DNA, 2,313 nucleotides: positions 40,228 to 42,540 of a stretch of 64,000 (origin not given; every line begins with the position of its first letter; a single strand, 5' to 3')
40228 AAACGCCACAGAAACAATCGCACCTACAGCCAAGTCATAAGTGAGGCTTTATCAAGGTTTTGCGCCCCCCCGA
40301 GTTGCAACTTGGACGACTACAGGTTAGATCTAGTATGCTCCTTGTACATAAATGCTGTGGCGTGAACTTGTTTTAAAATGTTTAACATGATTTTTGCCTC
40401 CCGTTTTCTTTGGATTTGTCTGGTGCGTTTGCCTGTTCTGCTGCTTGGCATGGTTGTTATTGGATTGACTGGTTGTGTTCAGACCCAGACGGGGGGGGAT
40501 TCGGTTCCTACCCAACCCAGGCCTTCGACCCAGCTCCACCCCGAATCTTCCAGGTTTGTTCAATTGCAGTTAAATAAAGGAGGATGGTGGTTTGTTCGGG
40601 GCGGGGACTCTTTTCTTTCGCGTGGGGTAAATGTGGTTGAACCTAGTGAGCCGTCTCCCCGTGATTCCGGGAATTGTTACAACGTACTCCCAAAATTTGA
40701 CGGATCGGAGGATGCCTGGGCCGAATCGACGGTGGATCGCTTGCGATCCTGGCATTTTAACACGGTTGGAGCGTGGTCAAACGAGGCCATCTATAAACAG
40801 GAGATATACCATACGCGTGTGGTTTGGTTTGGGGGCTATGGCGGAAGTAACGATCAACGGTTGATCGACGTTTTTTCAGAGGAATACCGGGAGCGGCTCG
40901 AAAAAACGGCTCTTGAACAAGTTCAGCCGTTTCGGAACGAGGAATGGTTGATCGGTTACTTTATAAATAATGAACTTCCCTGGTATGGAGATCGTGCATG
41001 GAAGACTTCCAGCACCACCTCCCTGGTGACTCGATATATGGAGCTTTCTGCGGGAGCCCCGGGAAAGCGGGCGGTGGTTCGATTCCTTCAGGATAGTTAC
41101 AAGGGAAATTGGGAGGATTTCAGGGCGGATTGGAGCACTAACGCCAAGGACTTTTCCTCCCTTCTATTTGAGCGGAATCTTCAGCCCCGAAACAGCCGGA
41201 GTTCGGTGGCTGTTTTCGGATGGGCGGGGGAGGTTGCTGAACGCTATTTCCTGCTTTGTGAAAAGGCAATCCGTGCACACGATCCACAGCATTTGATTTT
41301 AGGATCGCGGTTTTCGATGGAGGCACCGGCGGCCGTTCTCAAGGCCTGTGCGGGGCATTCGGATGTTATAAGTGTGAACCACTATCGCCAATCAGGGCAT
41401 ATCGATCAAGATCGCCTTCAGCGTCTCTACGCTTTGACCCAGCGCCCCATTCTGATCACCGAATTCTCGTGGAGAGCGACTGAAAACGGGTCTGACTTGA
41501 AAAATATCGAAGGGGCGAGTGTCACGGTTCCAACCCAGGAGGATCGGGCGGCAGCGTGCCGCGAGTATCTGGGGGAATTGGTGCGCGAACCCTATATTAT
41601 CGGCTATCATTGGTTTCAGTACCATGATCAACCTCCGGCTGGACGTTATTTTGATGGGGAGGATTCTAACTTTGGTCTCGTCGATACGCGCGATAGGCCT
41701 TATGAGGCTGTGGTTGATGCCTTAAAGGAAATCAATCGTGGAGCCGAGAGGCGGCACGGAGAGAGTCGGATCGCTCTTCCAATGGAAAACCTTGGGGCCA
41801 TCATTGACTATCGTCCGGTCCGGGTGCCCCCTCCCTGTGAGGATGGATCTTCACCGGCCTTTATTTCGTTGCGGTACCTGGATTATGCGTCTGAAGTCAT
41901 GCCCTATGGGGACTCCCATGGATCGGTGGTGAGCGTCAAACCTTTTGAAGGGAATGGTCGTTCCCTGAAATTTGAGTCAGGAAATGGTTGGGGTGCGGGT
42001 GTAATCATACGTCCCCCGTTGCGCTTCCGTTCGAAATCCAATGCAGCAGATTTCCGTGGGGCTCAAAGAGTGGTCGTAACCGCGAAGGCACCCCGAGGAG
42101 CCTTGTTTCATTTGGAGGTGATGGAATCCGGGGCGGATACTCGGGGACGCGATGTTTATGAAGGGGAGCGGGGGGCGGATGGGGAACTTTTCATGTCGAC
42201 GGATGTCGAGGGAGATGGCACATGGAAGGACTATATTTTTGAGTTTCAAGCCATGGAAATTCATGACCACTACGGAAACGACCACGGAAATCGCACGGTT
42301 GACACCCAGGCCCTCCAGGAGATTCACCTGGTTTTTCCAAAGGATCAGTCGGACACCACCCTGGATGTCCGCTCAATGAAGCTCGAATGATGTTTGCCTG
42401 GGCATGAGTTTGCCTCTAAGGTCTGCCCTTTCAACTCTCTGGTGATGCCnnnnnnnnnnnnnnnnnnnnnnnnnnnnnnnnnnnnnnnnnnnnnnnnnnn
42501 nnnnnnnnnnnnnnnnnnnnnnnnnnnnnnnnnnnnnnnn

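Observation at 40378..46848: PUL-like glycan locus: two GH-A hydrolases, a hybrid GntR-LacI regulator and tandem paralogous secreted beta-sandwich proteins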

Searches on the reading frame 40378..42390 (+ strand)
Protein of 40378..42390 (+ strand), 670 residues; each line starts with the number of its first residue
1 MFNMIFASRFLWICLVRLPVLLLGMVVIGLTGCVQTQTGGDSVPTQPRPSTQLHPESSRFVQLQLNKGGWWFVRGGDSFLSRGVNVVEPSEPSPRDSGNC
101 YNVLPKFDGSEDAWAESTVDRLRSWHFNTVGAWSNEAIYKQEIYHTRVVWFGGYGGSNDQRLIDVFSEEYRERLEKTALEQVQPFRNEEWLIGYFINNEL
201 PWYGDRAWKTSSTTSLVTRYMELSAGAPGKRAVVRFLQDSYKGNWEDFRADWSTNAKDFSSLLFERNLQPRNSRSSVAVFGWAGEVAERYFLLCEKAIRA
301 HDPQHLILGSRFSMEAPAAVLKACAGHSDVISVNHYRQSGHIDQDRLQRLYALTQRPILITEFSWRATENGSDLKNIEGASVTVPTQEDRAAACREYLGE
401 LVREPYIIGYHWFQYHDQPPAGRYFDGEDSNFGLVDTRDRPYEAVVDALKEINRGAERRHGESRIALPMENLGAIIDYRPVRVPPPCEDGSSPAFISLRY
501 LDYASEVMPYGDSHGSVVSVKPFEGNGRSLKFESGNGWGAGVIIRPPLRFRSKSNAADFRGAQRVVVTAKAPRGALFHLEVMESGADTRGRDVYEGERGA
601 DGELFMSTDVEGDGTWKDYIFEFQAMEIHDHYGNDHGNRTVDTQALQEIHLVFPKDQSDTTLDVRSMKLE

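Call 3: search_protein_families(library=pfam, proteins=[window:40378-42390:+], max_evalue=0.1)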
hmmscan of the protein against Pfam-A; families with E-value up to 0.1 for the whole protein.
window:40378-42390:+ (670 aa): 1 family
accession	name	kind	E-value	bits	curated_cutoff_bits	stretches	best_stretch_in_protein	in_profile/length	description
PF11790.14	Glyco_hydro_cc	-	0.0036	17.4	21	1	322-426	129-225/237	Glycosyl hydrolase catalytic core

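Call 4: search_protein_families(library=ncbifam, proteins=[window:40378-42390:+], max_evalue=0.1)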
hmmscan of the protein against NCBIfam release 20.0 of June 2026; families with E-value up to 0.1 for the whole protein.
window:40378-42390:+ (670 aa): 0 families

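Call 6: search_solved_structures(query=window:40378-42390:+, max_evalue=1, show_alignments=2)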
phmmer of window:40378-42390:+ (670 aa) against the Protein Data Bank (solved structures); distinct sequences matched with E-value up to 1: 5.
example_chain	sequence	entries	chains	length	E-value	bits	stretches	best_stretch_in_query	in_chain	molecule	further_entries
4bq2_A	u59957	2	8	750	3.9e-40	141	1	111-454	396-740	B-AGARASE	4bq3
4bq4_A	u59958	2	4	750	9.3e-40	139.7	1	111-454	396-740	B-AGARASE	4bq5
6xj9_A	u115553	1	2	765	1.3e-37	132.7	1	58-459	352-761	Agarase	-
5z6p_A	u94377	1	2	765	7.4e-37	130.1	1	113-455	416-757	B-agarase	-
5t3b_A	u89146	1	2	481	4.2e-11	45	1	282-453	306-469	Glycoside Hydrolase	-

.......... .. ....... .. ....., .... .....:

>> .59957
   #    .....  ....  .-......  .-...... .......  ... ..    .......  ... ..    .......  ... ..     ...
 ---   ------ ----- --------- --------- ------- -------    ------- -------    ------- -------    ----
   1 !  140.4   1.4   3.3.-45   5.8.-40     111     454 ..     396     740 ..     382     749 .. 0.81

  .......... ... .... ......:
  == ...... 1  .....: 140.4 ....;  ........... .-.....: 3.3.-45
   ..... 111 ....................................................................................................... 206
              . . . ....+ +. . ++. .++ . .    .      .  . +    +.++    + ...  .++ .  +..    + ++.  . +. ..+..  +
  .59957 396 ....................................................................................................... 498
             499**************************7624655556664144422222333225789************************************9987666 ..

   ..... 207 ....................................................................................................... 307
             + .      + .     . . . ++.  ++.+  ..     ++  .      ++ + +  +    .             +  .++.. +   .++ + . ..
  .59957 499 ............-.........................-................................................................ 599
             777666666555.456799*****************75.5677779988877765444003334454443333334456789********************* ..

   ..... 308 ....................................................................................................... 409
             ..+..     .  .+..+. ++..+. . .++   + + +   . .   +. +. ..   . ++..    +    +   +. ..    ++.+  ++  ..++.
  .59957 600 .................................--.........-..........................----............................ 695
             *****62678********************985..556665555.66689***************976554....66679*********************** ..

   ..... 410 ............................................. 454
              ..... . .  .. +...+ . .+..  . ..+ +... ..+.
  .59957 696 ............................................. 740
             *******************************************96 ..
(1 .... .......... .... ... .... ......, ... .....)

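Call 40: list_cluster_members(proteins=[P0001, window:40378-42390:+, window:42450-43580:+, window:36542-37900:-])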
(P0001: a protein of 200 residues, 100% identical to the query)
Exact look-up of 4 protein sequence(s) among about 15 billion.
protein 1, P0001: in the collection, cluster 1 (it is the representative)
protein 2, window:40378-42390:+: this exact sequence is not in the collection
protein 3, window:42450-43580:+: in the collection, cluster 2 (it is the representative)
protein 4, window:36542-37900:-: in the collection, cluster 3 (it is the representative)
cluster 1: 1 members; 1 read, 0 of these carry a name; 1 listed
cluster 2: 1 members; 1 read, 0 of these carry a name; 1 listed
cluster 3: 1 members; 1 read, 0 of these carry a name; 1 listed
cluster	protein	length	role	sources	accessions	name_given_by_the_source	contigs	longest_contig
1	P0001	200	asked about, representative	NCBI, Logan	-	-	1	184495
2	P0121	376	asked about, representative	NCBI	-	-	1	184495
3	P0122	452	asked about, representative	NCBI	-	-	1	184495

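Call 64: find_homologous_proteins(query=window:40378-42390:+, max_evalue=1e-10)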
Query window:40378-42390:+ (670 aa): 563 proteins with E <= 1e-10 among 8000 candidates; the best 120 are listed.
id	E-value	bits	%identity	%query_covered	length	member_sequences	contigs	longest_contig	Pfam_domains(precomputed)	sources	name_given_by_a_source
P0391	0.0e+0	1569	100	100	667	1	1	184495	-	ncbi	-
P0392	1.5e-260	884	61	91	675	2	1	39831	-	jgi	-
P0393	2.0e-170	587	44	95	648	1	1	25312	-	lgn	-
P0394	6.4e-167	575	45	92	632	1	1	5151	-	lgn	-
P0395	2.5e-164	566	42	97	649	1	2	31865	-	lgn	-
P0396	3.3e-161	556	41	98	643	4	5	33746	-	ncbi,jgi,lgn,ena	-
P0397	8.5e-161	555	42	93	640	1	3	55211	-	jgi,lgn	jgi:hypothetical protein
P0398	1.2e-160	554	43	98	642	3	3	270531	-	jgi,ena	-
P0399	4.5e-160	552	42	97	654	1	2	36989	-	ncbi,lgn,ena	-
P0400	4.9e-160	552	42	91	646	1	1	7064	-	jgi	jgi:hypothetical protein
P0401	3.5e-159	549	42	95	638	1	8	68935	-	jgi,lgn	jgi:agarase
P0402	8.6e-159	548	43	91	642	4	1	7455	-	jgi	-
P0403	1.4e-158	547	41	98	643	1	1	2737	-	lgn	-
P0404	1.4e-158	547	43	93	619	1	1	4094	-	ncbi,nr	ncbi:MAG: hypothetical protein JXB13_18355, partial [Phycisphaerae bacterium]|nr:hypothetical protei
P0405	5.5e-158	545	42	91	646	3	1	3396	-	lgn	-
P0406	1.6e-157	544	42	91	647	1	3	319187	-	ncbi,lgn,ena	-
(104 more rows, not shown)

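Call 65: find_encoding_contigs(protein=P0398, flank=8000, max_places=1)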
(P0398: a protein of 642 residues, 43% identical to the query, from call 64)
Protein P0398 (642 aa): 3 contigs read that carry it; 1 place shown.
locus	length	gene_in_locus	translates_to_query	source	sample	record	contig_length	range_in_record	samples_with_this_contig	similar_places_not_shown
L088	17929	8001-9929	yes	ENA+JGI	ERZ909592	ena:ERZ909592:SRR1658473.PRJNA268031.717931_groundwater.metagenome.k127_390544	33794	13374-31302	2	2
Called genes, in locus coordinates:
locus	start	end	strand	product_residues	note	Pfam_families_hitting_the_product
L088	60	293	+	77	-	PF02604:PhdYeFM_antitox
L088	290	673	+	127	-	PF01850:PIN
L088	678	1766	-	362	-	PF13528:Glyco_trans_1_3 (weak)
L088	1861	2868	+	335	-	PF01972:SDH_protease (weak), PF00574:CLP_protease (weak), PF25145:NfeD1b_N, PF01343:Peptidase_S49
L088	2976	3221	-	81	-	-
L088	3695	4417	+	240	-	PF00072:Response_reg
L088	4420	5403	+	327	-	PF00480:ROK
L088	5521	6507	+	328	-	PF01544:CorA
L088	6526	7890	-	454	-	PF01554:MatE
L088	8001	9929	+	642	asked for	-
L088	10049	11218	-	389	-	PF00438:S-AdoMet_synt_N, PF02772:S-AdoMet_synt_M, PF02773:S-AdoMet_synt_C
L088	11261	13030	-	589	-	PF05524:PEP-utilisers_N, PF00391:PEP-utilizers, PF02896:PEP-utilizers_C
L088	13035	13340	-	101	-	PF00381:PTS-HPr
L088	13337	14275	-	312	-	PF02603:Hpr_kinase_N, PF07475:Hpr_kinase_C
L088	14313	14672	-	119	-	PF02482:Ribosomal_S30AE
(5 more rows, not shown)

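Call 66: find_encoding_contigs(protein=P0406, flank=8000, max_places=1)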
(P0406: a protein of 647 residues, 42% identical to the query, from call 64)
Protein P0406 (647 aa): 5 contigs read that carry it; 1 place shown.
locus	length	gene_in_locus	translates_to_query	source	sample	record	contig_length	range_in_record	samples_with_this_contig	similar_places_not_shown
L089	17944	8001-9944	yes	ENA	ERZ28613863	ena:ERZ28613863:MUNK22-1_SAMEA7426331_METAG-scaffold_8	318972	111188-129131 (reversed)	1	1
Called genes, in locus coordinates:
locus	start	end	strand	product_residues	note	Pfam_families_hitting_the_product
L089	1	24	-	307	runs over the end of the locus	PF00294:PfkB, PF08543:Phos_pyr_kin (weak)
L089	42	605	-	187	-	PF13580:SIS_2, PF01380:SIS (weak)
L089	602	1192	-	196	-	PF03780:Asp23 (weak)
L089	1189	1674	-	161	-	PF03780:Asp23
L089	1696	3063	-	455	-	PF00289:Biotin_carb_N, PF02222:ATP-grasp, PF02786:CPSase_L_D2, PF07478:Dala_Dala_lig_C, PF02785:Biotin_carb_C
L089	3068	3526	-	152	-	PF00364:Biotin_lipoyl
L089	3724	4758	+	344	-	-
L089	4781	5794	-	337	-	PF13177:DNA_pol3_delta2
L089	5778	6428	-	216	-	PF13521:AAA_28 (weak), PF02223:Thymidylate_kin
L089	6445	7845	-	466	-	PF01406:tRNA-synt_1e, PF09334:tRNA-synt_1g (faint), PF00133:tRNA-synt_1 (weak), PF09190:DALR_2, PF23493:CysS_C (weak)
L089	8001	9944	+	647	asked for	-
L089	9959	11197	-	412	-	-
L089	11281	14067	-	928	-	PF05547:Peptidase_M6, PF20773:InhA-like_MAM, PF20774:InhA-like_VEG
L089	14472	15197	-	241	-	PF11769:DUF3313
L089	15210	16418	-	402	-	PF13679:Methyltransf_32, PF13847:Methyltransf_31, PF13649:Methyltransf_25 (faint)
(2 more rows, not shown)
